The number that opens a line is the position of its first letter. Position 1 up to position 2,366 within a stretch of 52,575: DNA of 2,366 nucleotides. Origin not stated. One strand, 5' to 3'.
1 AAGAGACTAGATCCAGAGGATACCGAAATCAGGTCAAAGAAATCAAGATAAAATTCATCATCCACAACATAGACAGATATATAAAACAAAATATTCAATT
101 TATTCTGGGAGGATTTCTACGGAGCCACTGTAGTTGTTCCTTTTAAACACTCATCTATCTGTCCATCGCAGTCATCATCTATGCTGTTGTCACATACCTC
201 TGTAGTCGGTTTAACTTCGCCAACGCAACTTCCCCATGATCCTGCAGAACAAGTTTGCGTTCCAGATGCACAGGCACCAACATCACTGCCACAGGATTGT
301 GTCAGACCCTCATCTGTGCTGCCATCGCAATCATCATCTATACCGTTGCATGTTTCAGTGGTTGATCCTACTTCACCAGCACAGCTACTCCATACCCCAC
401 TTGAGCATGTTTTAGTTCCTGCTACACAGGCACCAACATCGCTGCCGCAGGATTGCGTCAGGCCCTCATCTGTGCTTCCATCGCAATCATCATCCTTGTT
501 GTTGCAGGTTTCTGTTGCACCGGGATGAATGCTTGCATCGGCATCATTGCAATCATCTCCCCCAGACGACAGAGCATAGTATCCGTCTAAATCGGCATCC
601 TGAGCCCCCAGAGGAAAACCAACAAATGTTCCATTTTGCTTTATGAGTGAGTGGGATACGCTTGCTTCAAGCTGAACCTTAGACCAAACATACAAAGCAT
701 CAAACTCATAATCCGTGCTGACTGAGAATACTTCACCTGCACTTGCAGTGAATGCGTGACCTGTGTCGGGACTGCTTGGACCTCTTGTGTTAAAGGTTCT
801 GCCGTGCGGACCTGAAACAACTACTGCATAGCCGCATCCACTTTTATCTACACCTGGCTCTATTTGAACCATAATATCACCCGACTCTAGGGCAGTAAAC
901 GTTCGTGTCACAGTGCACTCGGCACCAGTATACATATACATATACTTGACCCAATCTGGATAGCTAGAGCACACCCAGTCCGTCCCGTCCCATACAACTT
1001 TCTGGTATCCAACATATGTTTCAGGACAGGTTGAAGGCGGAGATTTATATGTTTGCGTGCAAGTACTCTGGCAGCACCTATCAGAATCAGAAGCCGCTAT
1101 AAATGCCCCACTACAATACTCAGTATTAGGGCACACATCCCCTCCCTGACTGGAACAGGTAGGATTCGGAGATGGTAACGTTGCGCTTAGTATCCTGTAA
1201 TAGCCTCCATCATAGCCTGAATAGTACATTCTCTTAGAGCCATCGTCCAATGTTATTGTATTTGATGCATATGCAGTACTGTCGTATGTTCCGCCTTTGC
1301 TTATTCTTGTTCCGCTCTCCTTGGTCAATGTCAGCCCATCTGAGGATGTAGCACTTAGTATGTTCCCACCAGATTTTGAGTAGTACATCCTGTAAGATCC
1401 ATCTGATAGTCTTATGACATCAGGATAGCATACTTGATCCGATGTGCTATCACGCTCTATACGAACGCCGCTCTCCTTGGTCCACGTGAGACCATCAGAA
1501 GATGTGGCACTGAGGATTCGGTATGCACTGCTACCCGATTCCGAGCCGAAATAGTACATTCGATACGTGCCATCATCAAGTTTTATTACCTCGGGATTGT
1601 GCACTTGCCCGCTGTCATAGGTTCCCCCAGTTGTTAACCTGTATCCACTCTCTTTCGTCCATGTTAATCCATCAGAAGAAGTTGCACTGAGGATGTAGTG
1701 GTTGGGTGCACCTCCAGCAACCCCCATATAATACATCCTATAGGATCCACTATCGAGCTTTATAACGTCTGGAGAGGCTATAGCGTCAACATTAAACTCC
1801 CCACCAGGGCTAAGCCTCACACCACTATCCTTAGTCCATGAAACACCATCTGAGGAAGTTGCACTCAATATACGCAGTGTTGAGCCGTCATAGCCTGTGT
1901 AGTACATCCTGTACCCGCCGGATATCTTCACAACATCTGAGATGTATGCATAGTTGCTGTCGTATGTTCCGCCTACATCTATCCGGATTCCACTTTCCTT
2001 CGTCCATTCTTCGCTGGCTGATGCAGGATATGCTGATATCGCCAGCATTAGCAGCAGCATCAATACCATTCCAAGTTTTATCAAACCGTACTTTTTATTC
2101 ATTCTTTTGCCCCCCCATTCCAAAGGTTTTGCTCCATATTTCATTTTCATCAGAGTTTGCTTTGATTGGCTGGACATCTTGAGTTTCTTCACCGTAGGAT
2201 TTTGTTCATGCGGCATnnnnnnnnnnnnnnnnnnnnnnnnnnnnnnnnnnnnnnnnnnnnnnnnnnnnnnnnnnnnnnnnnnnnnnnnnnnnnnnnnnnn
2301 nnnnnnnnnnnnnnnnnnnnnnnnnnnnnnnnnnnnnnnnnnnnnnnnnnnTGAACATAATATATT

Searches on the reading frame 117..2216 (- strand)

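Call 3: search_protein_families(library=pfam, proteins=[window:117-2216:-], max_evalue=1)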
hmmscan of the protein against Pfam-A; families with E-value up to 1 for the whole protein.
window:117-2216:- (699 aa): 4 families
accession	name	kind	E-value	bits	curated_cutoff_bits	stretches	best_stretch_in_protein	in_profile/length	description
PF11617.13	Cu-binding_MopE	-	7.5e-20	71.3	27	3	555-584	1-30/30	Putative metal-binding motif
PF13088.12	BNR_2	-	5.4e-09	36.2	31.4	1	160-300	65-201/277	BNR repeat-like domain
PF04041.19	Glyco_hydro_130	-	0.00025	20.6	26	1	175-295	69-191/320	beta-1,4-mannooligosaccharide phosphorylase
PF07076.17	DUF1344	-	0.066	13.4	23.1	0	490-514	19-43/60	Protein of unknown function (DUF1344)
